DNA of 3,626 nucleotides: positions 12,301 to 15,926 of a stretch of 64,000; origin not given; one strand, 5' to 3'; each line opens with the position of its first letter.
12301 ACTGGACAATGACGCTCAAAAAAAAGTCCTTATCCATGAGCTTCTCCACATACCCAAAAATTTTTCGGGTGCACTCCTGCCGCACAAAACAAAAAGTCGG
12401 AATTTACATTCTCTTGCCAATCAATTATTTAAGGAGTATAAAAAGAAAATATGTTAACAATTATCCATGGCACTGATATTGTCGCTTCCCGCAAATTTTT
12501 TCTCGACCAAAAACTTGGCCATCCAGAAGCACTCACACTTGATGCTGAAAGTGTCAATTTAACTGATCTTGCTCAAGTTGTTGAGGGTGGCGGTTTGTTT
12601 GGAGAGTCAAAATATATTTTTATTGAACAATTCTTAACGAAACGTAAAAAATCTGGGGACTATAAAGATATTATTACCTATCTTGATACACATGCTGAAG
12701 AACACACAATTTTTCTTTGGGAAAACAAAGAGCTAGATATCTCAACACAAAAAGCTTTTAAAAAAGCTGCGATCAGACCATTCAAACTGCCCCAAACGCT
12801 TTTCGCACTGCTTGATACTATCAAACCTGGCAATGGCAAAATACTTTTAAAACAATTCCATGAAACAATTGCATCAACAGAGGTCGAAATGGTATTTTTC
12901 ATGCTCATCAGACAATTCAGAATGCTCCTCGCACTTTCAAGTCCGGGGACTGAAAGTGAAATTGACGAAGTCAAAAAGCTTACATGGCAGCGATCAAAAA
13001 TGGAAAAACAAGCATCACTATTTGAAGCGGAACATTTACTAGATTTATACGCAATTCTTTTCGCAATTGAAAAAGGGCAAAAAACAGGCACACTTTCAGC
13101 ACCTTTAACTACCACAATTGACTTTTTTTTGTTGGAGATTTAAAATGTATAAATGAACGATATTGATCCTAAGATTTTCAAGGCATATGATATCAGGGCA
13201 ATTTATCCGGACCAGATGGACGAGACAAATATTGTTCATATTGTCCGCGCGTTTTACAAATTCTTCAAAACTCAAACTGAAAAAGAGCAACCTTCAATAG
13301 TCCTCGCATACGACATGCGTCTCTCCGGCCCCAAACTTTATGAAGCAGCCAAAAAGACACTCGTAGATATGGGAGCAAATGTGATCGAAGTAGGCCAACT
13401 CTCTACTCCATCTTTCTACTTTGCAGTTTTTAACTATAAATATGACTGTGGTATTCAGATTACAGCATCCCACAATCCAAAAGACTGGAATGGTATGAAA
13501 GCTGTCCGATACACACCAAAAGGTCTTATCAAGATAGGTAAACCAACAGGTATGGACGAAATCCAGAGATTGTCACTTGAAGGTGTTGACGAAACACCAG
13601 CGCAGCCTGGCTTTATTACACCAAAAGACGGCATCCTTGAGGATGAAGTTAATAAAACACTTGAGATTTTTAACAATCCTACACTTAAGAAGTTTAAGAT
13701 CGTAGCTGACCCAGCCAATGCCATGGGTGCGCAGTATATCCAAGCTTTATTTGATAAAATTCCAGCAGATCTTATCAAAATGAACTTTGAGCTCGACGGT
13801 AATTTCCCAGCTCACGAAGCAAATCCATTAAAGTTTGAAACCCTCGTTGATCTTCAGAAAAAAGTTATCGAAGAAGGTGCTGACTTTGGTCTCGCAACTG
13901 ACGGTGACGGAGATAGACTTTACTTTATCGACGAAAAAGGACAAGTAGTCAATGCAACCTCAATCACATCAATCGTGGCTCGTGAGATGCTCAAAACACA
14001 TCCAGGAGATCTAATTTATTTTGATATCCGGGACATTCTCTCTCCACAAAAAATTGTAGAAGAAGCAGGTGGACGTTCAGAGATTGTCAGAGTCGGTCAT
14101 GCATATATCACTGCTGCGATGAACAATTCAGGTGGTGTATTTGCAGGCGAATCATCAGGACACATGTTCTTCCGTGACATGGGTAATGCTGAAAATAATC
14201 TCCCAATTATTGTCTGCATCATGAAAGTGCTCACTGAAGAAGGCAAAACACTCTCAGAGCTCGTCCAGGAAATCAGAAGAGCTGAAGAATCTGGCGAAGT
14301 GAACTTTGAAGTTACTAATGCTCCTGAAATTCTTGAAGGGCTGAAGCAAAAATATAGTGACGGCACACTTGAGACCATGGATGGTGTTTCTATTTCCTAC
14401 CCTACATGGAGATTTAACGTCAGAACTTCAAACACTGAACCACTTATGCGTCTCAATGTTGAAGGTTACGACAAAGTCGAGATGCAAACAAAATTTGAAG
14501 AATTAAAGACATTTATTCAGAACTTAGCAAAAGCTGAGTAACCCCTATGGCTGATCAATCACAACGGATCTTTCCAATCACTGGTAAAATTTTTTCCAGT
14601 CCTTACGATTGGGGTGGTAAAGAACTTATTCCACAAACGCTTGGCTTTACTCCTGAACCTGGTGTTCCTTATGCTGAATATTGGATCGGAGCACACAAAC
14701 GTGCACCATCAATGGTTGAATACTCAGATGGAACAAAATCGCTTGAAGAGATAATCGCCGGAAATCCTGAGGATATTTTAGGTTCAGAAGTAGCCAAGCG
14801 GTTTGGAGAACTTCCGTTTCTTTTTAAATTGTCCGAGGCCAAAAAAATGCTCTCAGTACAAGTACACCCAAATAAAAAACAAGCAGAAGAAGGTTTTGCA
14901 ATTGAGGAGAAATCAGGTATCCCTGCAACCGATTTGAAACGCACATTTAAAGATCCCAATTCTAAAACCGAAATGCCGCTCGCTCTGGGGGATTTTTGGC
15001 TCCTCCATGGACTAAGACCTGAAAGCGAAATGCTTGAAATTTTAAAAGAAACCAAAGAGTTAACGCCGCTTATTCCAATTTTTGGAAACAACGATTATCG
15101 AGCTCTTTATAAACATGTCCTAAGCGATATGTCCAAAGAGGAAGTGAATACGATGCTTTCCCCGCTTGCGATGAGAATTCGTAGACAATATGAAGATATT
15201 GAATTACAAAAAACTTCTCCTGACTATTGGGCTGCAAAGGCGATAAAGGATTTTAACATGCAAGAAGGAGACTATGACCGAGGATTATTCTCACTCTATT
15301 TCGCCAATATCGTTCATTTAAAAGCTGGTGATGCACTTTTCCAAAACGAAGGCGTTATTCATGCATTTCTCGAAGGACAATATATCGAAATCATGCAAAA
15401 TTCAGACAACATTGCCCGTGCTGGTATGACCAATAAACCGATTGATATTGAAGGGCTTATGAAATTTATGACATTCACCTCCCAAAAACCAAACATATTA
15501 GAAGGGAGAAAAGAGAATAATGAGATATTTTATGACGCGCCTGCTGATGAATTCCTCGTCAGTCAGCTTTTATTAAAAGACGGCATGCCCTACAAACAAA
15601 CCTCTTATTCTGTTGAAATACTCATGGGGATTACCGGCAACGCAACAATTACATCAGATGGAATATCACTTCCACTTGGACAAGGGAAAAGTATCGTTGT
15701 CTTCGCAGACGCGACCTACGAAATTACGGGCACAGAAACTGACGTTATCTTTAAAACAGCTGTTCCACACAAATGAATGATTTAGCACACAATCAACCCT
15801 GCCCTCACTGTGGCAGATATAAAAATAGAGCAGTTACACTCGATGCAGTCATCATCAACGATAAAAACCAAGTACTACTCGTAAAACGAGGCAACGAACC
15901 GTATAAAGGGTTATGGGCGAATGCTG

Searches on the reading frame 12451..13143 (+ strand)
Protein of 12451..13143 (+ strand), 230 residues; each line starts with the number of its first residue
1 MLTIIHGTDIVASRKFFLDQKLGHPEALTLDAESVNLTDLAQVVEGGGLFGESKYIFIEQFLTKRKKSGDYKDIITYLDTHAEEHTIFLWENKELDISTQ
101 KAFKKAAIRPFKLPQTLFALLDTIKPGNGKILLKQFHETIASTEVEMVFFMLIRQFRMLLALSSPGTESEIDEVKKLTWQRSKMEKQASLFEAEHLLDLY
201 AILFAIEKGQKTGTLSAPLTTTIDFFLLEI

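Call 69: search_protein_families(library=pfam, proteins=[window:12451-13143:+], max_evalue=0.0001)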
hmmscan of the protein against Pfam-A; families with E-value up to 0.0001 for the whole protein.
window:12451-13143:+ (230 aa): 1 family
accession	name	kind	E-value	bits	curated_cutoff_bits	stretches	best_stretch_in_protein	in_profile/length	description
PF21694.2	DNA_pol3_delta_C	-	2.5e-05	24.7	27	1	115-218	2-111/121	DNA polymerase III delta subunit, C-terminal domain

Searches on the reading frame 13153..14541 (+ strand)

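Call 69: search_protein_families(library=pfam, proteins=[window:13153-14541:+], max_evalue=0.0001)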
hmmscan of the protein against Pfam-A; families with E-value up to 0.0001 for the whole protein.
window:13153-14541:+ (462 aa): 4 families
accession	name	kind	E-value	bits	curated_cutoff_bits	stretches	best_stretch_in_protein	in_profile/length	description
PF02878.22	PGM_PMM_I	-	3.3e-29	101.8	22.5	1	7-119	2-113/138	Phosphoglucomutase/phosphomannomutase, alpha/beta/alpha domain I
PF02879.22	PGM_PMM_II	-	4.6e-22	78.9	29.3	1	175-263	15-103/103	Phosphoglucomutase/phosphomannomutase, alpha/beta/alpha domain II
PF02880.22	PGM_PMM_III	-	4.2e-14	53.1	20.7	1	270-374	4-111/115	Phosphoglucomutase/phosphomannomutase, alpha/beta/alpha domain III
PF00408.26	PGM_PMM_IV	-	1.2e-07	32.2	23.1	1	382-446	1-60/68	Phosphoglucomutase/phosphomannomutase, C-terminal domain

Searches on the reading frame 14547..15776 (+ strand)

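Call 69: search_protein_families(library=pfam, proteins=[window:14547-15776:+], max_evalue=0.0001)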
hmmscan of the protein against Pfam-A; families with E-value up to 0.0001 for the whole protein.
window:14547-15776:+ (409 aa): 1 family
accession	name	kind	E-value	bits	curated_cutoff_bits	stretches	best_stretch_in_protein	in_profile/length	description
PF20511.4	PMI_typeI_cat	-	1.6e-23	83.8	22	1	19-158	10-142/143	Phosphomannose isomerase type I, catalytic domain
